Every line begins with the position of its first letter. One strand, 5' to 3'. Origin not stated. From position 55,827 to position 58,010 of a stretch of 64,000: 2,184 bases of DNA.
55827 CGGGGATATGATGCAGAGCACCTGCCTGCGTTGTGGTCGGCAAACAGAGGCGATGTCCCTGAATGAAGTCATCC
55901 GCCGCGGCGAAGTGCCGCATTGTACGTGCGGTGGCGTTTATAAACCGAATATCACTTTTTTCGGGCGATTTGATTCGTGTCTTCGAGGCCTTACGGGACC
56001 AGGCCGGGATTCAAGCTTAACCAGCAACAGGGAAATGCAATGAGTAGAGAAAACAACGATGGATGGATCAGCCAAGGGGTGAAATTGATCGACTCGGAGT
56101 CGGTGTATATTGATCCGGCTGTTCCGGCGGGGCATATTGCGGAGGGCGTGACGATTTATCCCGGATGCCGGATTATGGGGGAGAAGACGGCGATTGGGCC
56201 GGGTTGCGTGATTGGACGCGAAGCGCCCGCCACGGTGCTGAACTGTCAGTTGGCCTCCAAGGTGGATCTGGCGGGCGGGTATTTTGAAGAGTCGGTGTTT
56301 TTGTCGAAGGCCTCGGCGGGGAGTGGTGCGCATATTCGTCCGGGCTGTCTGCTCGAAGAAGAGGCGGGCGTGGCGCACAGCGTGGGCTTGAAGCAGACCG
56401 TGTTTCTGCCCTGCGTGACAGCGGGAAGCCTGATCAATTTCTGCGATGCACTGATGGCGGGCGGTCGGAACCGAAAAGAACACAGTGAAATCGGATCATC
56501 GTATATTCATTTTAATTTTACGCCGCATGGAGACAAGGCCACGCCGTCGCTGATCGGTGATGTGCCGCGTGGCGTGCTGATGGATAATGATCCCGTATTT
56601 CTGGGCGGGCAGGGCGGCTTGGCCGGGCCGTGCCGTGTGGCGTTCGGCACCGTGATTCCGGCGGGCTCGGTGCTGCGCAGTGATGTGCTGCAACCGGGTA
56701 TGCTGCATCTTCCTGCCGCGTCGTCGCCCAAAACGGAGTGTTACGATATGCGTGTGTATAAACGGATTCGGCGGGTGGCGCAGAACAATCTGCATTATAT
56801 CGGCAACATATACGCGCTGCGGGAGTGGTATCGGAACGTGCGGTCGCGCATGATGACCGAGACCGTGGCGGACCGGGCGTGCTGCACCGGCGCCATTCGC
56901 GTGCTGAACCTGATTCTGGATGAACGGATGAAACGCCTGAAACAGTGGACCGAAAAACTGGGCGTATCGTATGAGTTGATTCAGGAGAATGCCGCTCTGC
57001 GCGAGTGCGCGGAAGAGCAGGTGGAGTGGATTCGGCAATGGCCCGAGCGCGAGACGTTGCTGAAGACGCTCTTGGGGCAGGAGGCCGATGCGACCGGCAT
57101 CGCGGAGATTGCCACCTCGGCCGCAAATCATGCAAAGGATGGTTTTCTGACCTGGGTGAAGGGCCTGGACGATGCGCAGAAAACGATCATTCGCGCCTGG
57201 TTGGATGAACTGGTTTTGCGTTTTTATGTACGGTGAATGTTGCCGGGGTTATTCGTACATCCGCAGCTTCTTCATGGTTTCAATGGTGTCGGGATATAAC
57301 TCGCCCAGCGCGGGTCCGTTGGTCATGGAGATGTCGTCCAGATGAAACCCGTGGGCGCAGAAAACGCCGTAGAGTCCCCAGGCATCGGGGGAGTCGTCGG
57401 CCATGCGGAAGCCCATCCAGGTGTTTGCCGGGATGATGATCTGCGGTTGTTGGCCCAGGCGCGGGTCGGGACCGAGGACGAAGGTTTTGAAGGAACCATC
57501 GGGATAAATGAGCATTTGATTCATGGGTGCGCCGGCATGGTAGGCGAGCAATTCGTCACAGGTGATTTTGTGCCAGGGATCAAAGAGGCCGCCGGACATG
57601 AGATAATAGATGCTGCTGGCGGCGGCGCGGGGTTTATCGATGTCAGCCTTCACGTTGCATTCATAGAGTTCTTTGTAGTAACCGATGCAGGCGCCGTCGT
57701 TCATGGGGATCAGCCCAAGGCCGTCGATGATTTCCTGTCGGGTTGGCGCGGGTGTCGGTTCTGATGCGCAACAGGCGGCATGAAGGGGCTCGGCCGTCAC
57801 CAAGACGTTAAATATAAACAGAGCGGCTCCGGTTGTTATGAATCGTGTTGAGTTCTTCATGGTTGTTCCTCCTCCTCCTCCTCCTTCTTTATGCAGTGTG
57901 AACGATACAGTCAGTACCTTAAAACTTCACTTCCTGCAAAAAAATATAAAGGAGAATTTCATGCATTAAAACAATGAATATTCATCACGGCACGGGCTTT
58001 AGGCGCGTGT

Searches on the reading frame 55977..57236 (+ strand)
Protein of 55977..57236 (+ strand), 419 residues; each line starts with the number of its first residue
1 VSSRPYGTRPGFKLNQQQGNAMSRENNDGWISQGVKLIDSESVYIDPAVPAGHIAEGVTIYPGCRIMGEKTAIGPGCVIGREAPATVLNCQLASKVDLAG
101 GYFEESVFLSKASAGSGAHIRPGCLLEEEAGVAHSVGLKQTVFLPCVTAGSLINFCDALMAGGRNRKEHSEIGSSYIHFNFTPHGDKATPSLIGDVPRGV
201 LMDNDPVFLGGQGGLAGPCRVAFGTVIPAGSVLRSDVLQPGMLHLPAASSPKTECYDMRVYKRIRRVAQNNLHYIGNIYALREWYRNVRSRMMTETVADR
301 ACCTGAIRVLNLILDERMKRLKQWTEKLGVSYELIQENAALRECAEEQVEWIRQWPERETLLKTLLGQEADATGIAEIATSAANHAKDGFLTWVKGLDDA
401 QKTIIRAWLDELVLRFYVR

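Call 101: search_protein_families(library=pfam, proteins=[window:55977-57236:+], max_evalue=0.01)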
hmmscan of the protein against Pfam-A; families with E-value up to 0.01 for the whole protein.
window:55977-57236:+ (419 aa): 2 families
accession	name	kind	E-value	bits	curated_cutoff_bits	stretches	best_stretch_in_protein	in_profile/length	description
PF00132.30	Hexapep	-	0.00033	20.7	27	0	54-80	4-35/36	Bacterial transferase hexapeptide (six repeats)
PF25084.1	LbH_EIF2B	-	0.0035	17.8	54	1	54-136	24-103/105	EIF2B subunit epsilon LbH domain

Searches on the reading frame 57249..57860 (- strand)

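Call 101: search_protein_families(library=pfam, proteins=[window:57249-57860:-], max_evalue=0.01)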
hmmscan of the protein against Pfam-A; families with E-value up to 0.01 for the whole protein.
window:57249-57860:- (203 aa): 1 family
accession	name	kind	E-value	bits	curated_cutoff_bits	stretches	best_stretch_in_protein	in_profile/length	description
PF06172.17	Cupin_5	-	1.5e-29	103.3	25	1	42-179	1-138/139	Cupin superfamily (DUF985)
